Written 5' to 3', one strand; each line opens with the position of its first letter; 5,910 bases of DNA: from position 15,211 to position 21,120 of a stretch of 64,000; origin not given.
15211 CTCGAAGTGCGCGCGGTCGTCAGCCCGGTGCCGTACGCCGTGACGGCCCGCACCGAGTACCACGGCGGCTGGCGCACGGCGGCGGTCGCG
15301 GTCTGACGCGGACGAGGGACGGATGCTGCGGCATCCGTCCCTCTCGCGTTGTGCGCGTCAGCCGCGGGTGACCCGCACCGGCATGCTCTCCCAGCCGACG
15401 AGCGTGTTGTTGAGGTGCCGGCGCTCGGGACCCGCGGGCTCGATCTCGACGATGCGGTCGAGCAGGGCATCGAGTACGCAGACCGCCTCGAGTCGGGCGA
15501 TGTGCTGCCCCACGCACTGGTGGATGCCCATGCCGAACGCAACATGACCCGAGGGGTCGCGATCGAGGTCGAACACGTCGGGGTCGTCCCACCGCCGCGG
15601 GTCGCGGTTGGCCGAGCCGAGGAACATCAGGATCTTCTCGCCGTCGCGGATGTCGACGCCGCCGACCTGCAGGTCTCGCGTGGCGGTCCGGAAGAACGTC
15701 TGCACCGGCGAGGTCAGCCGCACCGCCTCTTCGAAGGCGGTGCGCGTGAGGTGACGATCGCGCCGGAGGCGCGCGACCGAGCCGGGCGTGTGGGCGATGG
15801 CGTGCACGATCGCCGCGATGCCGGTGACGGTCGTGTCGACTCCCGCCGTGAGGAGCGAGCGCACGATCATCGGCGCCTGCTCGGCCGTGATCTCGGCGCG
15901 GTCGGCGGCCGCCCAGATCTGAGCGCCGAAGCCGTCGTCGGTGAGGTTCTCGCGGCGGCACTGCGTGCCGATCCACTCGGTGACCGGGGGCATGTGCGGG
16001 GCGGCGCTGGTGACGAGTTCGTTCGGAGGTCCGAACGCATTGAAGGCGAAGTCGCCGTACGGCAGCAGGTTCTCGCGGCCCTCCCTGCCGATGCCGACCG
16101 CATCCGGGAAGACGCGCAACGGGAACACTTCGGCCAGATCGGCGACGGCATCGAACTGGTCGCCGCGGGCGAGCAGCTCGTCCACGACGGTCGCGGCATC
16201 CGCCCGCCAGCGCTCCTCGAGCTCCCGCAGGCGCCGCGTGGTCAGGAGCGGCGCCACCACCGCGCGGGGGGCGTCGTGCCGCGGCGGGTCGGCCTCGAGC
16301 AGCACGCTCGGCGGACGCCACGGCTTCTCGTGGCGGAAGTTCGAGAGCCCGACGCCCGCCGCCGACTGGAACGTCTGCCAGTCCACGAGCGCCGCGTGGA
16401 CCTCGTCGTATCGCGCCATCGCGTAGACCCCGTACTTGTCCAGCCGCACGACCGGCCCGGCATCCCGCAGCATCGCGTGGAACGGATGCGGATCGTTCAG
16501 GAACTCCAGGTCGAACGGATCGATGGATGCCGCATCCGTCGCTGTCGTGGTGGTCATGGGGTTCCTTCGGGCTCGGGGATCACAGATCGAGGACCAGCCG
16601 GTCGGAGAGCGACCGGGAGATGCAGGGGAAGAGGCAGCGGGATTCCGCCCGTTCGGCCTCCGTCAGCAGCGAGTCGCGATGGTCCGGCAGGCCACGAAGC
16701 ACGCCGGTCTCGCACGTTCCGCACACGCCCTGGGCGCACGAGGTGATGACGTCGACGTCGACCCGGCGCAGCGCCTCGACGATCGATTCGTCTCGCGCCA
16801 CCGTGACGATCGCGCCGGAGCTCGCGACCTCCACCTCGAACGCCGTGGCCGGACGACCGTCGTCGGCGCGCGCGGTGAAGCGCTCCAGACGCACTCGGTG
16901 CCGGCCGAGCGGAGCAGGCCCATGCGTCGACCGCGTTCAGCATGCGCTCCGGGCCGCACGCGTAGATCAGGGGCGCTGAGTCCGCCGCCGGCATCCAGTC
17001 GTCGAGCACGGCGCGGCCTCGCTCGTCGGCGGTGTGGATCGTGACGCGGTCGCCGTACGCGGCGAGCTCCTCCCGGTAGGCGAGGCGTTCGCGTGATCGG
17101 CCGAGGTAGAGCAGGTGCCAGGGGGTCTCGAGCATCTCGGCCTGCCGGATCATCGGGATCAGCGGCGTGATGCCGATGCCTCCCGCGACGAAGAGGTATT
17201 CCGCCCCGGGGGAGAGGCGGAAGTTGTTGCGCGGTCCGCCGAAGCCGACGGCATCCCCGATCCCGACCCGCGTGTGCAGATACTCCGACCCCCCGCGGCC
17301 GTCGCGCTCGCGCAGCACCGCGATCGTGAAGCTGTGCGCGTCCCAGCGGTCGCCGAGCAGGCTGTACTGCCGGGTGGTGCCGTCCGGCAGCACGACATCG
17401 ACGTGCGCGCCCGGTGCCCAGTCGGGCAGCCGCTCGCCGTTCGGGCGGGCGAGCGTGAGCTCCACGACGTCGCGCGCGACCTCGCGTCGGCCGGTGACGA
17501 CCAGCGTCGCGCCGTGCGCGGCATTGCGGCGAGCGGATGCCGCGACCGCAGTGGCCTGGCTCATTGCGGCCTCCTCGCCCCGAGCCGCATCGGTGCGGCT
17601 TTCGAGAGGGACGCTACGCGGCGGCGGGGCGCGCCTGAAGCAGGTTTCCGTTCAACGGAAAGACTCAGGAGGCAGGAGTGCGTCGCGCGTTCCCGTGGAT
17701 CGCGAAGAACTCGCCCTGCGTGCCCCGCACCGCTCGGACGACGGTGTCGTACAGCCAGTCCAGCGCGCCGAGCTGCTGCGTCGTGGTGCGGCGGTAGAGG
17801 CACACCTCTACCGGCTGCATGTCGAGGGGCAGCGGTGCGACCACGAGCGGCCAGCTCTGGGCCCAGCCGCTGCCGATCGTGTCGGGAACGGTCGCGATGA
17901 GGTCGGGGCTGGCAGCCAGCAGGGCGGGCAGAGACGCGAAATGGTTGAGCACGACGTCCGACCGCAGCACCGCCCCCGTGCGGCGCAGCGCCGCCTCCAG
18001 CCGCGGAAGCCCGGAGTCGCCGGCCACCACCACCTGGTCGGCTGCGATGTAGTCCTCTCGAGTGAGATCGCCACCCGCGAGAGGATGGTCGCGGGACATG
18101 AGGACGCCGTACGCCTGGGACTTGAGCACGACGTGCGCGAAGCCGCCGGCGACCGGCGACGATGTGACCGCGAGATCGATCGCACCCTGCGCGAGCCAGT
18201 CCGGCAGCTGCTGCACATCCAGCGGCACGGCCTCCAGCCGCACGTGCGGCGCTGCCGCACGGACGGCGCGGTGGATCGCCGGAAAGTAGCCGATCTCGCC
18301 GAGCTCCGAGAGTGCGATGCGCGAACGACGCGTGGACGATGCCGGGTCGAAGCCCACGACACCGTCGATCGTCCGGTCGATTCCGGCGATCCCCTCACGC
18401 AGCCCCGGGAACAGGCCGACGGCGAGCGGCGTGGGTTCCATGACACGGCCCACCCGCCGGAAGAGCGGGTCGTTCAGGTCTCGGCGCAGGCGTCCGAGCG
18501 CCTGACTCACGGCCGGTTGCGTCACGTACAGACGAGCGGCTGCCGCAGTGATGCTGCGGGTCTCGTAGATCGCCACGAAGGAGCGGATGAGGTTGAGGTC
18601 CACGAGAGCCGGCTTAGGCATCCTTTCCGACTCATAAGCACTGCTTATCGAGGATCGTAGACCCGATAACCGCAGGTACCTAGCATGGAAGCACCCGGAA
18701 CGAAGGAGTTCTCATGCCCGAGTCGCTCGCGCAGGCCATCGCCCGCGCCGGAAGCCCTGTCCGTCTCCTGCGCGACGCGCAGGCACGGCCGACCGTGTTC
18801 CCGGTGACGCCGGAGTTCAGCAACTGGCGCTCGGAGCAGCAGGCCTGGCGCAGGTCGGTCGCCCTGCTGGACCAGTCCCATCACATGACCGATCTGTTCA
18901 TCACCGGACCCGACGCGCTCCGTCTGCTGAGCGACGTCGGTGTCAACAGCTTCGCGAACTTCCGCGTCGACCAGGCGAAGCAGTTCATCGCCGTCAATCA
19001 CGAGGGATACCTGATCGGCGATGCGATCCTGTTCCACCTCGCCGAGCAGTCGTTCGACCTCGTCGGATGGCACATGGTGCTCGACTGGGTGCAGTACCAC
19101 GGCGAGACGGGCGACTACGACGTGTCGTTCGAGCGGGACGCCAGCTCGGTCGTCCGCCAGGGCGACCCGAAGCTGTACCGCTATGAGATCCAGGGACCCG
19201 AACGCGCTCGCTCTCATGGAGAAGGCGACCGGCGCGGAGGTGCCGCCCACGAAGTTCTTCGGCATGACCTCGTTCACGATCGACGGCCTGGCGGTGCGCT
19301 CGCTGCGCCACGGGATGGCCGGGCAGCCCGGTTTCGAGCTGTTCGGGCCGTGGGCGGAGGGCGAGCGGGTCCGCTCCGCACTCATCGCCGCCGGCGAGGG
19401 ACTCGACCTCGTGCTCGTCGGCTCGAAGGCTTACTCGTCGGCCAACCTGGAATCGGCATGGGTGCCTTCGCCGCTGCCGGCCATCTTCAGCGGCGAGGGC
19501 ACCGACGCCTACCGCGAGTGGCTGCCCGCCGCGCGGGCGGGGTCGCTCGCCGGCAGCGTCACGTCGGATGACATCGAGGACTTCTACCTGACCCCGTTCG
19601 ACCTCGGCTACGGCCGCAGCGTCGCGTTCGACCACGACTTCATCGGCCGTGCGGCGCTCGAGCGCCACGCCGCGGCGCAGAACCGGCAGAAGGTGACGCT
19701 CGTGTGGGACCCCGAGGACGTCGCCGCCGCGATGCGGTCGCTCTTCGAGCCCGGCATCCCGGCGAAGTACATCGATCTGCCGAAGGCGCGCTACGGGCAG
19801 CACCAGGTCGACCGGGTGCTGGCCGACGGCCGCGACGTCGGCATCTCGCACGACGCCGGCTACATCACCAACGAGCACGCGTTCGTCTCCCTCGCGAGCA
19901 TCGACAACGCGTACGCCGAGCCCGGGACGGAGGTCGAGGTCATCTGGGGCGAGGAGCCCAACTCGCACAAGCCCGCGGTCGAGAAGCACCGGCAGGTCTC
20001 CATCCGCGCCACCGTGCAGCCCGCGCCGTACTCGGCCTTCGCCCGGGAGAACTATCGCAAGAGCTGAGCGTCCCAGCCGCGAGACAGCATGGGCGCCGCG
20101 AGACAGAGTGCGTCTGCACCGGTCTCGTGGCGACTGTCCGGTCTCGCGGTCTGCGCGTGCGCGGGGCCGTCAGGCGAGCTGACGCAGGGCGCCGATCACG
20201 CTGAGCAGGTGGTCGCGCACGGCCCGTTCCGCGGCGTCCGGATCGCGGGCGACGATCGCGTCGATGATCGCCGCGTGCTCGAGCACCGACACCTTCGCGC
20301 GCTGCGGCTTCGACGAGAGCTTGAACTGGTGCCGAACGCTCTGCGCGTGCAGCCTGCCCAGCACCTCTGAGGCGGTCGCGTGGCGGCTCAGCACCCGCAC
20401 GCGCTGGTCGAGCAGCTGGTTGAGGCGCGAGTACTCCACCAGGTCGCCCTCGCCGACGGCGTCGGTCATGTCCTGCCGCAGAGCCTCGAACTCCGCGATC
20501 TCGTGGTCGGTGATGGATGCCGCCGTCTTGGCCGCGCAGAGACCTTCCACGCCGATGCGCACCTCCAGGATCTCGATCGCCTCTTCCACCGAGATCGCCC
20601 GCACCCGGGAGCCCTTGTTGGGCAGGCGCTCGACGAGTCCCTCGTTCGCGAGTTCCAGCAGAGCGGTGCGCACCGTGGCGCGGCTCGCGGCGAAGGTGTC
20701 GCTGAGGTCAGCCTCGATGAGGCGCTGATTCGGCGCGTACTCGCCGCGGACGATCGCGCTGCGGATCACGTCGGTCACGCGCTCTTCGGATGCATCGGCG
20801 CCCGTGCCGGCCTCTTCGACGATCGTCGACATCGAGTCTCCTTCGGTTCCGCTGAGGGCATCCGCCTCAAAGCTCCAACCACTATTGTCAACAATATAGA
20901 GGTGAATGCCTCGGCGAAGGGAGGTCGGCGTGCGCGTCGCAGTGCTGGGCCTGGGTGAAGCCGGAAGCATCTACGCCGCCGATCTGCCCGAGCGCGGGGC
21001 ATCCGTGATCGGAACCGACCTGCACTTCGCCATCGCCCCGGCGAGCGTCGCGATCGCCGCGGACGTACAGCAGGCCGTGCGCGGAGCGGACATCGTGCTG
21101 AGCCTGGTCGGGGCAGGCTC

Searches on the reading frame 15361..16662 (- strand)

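Call 55: search_protein_families(library=pfam, proteins=[window:15361-16662:-], max_evalue=0.0001)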
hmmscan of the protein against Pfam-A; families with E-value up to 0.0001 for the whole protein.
window:15361-16662:- (434 aa): 1 family
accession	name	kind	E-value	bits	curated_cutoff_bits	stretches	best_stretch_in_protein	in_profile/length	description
PF00067.27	p450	-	6.7e-27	94.8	22.8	1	255-403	254-431/462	Cytochrome P450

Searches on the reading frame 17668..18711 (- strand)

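Call 55: search_protein_families(library=pfam, proteins=[window:17668-18711:-], max_evalue=0.0001)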
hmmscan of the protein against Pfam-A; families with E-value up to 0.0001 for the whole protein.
window:17668-18711:- (348 aa): 2 families
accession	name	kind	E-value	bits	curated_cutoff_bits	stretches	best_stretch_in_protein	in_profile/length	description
PF00126.33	HTH_1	-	1.3e-19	70.3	26.6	1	39-95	1-57/60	Bacterial regulatory helix-turn-helix protein, lysR family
PF03466.25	LysR_substrate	-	8.5e-18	64.9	28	1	127-327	5-207/209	LysR substrate binding domain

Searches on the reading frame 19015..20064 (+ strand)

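Call 55: search_protein_families(library=pfam, proteins=[window:19015-20064:+], max_evalue=0.0001)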
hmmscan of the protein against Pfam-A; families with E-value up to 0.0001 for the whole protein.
window:19015-20064:+ (350 aa): 1 family
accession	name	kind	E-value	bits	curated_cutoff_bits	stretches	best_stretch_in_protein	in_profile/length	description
PF01571.26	GCV_T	-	1.2e-13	51.3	25.6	1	62-149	146-234/255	Aminomethyltransferase folate-binding domain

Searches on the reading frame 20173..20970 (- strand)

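Call 55: search_protein_families(library=pfam, proteins=[window:20173-20970:-], max_evalue=0.0001)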
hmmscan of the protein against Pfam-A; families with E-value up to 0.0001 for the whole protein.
window:20173-20970:- (266 aa): 2 families
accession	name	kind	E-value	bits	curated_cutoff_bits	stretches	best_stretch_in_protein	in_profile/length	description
PF07729.17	FCD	-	2.7e-22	80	24.3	1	133-255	1-123/125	FCD domain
PF00392.27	GntR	-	2.9e-14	52.9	27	1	63-123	3-64/64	Bacterial regulatory proteins, gntR family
